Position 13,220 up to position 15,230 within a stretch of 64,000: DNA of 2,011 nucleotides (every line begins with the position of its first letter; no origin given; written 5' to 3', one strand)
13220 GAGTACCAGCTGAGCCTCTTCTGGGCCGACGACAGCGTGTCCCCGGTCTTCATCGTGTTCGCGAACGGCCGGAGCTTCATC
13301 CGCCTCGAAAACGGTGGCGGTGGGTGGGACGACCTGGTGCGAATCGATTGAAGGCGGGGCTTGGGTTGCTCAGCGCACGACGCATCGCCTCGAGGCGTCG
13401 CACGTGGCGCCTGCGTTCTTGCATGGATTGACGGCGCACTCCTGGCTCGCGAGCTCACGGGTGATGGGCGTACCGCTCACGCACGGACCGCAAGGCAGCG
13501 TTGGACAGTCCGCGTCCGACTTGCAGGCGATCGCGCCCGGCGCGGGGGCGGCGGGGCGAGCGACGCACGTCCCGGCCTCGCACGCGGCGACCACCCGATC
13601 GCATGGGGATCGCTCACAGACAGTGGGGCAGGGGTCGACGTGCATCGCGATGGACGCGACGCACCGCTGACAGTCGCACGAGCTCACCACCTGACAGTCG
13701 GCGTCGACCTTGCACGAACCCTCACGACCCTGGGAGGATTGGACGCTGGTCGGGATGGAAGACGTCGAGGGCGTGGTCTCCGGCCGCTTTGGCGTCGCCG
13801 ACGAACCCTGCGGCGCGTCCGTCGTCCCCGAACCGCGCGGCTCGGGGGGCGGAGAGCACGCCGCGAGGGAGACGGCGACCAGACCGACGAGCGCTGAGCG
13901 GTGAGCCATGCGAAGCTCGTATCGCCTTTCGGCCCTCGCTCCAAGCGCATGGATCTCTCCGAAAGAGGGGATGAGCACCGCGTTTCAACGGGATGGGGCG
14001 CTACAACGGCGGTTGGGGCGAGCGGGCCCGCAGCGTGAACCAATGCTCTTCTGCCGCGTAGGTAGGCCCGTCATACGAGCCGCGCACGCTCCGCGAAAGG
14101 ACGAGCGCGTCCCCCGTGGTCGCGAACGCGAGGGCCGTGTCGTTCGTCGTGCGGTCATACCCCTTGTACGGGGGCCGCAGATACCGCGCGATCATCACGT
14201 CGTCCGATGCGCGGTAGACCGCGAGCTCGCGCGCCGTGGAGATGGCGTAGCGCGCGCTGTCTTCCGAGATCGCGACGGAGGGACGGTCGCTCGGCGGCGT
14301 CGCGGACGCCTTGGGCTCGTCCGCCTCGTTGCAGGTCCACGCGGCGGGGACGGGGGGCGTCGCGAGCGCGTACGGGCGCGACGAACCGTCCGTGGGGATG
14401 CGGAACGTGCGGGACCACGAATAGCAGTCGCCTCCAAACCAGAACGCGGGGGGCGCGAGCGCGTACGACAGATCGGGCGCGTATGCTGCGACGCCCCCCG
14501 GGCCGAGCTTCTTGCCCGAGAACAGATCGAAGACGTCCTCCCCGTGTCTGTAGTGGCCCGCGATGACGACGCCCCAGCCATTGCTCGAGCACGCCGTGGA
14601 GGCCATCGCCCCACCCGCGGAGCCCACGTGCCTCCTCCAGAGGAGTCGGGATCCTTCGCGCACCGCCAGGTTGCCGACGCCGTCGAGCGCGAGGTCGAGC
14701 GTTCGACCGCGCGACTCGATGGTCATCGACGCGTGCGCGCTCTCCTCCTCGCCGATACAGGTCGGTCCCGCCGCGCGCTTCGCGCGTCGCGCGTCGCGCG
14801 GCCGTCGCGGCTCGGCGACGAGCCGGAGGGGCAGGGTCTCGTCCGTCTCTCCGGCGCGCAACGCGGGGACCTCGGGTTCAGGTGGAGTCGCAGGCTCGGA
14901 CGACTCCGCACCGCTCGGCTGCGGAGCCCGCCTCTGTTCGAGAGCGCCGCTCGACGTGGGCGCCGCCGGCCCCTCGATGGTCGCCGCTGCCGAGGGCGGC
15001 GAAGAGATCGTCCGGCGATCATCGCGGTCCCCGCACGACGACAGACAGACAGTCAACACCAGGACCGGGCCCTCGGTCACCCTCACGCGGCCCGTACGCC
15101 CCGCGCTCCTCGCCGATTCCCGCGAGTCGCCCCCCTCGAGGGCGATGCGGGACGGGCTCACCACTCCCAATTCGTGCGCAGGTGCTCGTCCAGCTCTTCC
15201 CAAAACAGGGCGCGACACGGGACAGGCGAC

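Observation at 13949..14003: Truncated third copy of the same element upstream of a Cys-rich lipoprotein gene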

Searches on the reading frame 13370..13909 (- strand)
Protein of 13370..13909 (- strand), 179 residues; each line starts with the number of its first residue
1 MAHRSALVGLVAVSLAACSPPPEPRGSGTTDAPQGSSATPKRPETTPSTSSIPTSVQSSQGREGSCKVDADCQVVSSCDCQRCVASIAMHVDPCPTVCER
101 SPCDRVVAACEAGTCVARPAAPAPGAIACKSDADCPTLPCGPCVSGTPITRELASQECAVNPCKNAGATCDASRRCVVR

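Call 13: find_encoding_contigs(protein=window:13370-13909:-, flank=10000, max_places=10)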
Protein window:13370-13909:- (179 aa): no gene with exactly this product is on record in the collection.

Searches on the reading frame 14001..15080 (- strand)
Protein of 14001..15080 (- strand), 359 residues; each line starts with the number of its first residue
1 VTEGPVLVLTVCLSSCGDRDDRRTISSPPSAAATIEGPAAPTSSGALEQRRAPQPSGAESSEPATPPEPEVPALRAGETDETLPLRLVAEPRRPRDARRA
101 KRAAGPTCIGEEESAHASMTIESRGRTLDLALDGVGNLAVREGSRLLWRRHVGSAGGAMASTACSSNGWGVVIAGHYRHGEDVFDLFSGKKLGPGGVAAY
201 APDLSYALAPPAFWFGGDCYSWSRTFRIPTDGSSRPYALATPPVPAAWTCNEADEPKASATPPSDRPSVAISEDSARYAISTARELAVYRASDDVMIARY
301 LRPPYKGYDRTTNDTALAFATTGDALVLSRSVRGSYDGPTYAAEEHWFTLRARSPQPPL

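Call 18: find_homologous_proteins(query=window:14001-15080:-)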
Query window:14001-15080:- (359 aa): 13 proteins with E <= 0.001 among 8000 candidates.
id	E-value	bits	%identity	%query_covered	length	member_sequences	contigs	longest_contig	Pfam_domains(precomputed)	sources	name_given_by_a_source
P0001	6.7e-188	642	100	80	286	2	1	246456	-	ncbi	ncbi:MAG: hypothetical protein U0414_26490 [Polyangiaceae bacterium]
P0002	2.4e-99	351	60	74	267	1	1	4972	-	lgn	-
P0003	5.5e-92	327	63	66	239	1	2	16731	-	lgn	-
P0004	2.2e-85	305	63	63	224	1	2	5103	-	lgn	-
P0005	1.9e-69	253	55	63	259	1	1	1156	-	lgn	-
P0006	3.6e-69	252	50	76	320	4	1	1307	-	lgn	-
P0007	7.4e-67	244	44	77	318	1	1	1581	-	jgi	jgi:hypothetical protein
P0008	9.3e-66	241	51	74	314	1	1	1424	-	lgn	-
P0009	1.2e-64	237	49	76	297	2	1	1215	-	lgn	-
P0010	2.2e-63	233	38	98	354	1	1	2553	-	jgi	jgi:hypothetical protein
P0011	4.1e-55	206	48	71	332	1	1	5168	-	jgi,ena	-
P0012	4.6e-55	205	43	80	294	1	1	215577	-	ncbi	ncbi:MAG: hypothetical protein U0271_38945 [Polyangiaceae bacterium]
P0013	9.7e-51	191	46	68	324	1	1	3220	-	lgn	-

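Call 20: find_encoding_contigs(protein=P0003, flank=10000, max_places=4)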
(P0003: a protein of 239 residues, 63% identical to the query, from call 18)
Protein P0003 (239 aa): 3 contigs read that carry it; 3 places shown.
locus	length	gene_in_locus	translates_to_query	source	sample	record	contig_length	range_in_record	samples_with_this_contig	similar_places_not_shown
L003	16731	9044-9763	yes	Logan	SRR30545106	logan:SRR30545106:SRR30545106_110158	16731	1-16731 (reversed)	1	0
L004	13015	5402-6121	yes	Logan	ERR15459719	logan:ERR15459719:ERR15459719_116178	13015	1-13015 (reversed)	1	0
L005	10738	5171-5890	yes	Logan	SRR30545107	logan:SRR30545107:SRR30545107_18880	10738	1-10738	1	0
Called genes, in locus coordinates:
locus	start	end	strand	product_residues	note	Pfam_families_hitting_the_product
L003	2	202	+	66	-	?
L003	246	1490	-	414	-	-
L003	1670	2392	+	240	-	-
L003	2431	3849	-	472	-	-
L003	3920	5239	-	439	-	-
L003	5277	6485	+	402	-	PF07690:MFS_1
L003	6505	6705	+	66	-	-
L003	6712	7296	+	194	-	-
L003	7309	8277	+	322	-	PF10974:DUF2804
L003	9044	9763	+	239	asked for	-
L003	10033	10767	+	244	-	-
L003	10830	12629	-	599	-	PF04280:Tim44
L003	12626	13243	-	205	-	-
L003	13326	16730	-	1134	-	?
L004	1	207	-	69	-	?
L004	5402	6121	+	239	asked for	-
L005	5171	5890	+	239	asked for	-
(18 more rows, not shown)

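Call 21: find_encoding_contigs(protein=P0002, flank=10000, max_places=4)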
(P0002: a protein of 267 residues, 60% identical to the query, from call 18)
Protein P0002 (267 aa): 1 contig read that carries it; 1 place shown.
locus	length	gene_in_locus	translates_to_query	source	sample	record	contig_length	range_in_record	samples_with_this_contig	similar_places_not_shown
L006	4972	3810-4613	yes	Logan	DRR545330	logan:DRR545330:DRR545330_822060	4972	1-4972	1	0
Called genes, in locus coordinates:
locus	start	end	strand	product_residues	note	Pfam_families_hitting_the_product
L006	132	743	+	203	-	-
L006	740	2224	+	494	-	PF08811:DUF1800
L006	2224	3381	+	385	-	PF07394:DUF1501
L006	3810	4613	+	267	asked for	-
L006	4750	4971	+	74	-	?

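Call 22: find_encoding_contigs(protein=P0004, flank=10000, max_places=4)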
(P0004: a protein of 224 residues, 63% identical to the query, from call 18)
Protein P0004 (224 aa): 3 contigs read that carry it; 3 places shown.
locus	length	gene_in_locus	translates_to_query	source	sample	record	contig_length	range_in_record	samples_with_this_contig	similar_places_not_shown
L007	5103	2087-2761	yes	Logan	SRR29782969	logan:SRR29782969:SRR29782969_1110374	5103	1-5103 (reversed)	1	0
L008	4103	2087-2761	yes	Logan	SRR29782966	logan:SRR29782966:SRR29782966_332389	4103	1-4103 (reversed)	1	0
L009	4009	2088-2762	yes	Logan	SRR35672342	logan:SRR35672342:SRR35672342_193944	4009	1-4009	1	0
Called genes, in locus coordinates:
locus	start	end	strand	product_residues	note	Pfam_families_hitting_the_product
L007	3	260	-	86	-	?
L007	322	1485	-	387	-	-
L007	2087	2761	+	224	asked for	-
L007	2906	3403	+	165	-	-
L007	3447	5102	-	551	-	?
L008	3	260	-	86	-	?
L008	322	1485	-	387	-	-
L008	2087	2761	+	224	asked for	-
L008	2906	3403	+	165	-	-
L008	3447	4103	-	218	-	?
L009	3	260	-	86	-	?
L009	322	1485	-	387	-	-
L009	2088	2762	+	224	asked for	-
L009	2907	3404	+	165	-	-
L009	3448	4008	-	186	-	?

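Call 39: find_encoding_contigs(protein=P0001, flank=10000, max_places=3)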
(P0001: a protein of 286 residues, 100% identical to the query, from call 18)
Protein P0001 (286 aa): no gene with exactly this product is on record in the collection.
